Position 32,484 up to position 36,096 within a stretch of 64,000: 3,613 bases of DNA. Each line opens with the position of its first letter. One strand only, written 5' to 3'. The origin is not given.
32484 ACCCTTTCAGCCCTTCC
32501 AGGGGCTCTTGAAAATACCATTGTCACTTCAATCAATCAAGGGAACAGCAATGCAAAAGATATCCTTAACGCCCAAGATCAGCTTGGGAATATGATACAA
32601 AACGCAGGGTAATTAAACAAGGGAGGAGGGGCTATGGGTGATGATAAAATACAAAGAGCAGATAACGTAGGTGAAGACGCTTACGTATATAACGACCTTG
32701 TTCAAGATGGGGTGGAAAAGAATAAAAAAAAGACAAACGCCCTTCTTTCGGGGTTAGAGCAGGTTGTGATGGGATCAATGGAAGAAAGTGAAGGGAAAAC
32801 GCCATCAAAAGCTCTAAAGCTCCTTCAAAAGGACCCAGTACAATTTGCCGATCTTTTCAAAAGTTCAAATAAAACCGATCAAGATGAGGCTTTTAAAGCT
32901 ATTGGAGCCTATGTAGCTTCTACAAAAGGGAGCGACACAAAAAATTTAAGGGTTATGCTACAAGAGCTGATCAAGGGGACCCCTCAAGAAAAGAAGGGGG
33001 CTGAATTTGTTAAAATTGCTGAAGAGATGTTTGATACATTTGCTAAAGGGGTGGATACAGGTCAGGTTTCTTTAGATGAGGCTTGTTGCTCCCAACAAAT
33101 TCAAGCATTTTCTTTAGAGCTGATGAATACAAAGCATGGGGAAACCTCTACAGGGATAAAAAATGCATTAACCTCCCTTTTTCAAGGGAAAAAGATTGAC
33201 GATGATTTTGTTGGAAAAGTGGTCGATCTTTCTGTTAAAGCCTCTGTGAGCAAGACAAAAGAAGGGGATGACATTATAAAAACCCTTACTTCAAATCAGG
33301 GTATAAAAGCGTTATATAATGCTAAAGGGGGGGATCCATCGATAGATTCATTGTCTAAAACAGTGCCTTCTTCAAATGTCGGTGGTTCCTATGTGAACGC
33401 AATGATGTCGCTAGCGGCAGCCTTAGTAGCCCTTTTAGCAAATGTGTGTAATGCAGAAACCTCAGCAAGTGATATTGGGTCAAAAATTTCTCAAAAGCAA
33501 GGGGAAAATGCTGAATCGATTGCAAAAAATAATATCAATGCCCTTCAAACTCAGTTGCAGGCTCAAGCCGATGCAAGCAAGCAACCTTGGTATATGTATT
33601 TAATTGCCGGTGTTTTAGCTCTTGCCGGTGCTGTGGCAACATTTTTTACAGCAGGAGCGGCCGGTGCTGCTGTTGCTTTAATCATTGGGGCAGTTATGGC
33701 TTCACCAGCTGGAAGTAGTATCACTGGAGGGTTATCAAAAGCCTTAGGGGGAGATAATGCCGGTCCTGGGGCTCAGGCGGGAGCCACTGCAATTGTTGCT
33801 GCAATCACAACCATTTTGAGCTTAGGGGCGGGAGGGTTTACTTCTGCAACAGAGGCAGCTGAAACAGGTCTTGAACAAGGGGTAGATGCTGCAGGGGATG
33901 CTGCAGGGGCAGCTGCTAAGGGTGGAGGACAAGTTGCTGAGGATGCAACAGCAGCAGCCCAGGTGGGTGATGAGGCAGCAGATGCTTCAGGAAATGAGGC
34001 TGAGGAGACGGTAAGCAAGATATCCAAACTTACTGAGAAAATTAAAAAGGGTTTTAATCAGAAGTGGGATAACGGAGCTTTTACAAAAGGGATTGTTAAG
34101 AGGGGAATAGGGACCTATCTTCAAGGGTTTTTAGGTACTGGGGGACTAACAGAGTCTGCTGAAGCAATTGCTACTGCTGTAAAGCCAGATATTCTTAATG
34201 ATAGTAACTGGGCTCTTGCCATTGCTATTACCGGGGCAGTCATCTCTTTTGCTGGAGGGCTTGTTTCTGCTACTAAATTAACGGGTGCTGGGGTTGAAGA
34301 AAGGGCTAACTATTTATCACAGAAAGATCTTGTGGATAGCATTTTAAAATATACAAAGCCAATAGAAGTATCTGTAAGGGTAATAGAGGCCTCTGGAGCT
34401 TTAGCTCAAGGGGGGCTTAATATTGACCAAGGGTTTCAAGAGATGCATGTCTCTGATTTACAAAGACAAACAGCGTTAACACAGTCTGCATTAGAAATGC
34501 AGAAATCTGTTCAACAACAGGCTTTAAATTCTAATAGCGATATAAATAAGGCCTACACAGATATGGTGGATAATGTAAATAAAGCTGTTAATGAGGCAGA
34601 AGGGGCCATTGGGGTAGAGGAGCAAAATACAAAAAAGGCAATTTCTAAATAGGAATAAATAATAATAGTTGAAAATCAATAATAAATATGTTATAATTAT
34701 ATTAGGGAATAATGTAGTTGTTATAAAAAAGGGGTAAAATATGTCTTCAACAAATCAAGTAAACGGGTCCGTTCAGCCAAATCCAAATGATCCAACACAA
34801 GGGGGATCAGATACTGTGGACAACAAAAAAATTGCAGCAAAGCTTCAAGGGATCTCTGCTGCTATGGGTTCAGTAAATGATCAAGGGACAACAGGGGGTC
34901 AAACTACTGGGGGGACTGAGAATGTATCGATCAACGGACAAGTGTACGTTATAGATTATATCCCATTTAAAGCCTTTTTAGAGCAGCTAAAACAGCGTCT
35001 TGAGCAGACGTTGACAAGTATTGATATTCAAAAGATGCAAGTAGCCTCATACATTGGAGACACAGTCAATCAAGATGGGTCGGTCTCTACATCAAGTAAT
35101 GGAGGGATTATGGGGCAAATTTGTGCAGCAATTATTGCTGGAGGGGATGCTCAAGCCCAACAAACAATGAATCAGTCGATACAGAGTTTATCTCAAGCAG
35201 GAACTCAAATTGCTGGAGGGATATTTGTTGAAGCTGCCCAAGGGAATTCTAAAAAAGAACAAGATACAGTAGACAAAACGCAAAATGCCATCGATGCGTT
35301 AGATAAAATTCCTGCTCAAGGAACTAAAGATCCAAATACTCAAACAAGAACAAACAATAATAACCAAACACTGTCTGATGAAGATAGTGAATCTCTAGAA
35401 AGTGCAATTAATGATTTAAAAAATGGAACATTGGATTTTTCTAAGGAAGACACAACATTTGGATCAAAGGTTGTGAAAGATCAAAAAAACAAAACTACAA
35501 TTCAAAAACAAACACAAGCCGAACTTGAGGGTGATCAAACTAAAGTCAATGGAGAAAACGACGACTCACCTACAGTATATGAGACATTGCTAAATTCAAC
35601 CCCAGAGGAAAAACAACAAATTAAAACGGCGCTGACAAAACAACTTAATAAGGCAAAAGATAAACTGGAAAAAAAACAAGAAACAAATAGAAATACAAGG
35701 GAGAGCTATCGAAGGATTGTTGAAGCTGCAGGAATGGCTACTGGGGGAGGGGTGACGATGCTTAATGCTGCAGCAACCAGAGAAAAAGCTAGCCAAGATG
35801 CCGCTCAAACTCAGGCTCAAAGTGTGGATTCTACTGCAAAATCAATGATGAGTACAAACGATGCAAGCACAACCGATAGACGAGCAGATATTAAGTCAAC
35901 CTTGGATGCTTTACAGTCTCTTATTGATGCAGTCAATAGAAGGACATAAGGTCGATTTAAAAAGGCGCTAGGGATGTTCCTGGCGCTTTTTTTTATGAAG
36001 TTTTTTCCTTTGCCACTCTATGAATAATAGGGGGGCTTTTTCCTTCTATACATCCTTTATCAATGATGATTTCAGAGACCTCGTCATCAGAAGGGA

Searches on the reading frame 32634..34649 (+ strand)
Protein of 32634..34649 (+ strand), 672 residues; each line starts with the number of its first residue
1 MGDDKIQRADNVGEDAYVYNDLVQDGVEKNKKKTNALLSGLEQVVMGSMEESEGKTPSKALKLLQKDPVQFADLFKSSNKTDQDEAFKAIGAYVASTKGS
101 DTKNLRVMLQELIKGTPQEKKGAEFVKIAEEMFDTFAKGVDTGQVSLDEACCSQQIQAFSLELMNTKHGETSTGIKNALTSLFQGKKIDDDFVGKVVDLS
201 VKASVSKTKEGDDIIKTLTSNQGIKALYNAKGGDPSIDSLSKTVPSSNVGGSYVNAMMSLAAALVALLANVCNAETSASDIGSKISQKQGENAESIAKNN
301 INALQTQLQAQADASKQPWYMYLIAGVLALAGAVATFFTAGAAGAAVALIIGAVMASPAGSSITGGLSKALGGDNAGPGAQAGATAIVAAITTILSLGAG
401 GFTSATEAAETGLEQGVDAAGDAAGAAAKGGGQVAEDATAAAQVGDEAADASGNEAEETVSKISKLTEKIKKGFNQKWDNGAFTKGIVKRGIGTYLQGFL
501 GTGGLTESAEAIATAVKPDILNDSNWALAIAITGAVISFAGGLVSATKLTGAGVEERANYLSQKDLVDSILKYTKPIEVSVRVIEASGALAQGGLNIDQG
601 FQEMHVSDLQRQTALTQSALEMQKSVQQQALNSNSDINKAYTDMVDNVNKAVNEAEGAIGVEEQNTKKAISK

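Call 3: search_protein_families(library=pfam, proteins=[window:32634-34649:+], max_evalue=1)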
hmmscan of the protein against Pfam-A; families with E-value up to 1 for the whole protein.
window:32634-34649:+ (672 aa): 0 families

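Call 7: search_protein_families(library=ncbifam, proteins=[window:32634-34649:+], max_evalue=1)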
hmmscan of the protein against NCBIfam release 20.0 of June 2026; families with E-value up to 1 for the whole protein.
window:32634-34649:+ (672 aa): 0 families

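Call 24: find_related_loci(query=A3, collection=genome_contigs, flank=10000)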
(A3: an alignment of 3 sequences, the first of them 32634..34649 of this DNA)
Query A3 (672 aa) in genome_contigs; peptide patterns used: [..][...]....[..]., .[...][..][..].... (x = any residue, [..] = any of these).
121 stretches matched a pattern; 2 encode a relative of the query (tblastn E <= 1e-3); 2 distinct loci.
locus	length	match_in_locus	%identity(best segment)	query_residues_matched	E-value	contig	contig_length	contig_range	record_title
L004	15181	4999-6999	46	30-672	2e-159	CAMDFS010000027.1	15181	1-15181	MAG: Chlamydia trachomatis isolate MiH-16apr19-145 genome assembly, contig: MiH-16apr19-C7528, whole genome shotgun sequ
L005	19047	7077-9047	45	36-672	2e-138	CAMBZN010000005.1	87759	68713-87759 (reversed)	MAG: Chlamydia trachomatis isolate MiH-14oct19-131 genome assembly, contig: MiH-14oct19-C301, whole genome shotgun seque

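Call 56: search_solved_structures(query=A3, max_evalue=10)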
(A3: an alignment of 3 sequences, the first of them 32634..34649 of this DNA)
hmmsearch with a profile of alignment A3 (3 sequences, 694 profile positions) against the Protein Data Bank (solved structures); distinct sequences matched with E-value up to 10: 1.
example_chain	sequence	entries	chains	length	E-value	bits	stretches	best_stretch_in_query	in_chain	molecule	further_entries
8oil_A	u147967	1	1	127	1.4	10.5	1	449-508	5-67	Circumsporozoite protein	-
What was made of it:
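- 32634..34652 (+): 672-aa multi-hydrophobic-segment protein, translocator-like by architecture. It carries the shared motif at residues 29-45 (nt 32718-32768). No Pfam or PDB match (calls 3, 56).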

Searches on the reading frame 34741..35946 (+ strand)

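Call 3: search_protein_families(library=pfam, proteins=[window:34741-35946:+], max_evalue=1)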
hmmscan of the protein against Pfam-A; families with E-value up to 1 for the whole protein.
window:34741-35946:+ (402 aa): 1 family
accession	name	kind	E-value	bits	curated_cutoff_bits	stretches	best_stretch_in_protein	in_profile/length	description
PF10510.14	PIG-S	-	0.17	11.3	26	1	146-317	29-192/514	Phosphatidylinositol-glycan biosynthesis class S protein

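Call 7: search_protein_families(library=ncbifam, proteins=[window:34741-35946:+], max_evalue=1)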
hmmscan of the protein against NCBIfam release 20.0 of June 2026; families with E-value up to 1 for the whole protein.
window:34741-35946:+ (402 aa): 2 families
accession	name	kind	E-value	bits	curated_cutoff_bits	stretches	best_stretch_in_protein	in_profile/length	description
NF047351.1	lipase_YSIRK_Sa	exception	0.4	8.9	650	1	131-377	25-261/704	YSIRK-targeted triacylglycerol lipase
NF041421.1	MbpC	equivalog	0.73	9.8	200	1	205-244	55-96/148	mobilization protein MbpC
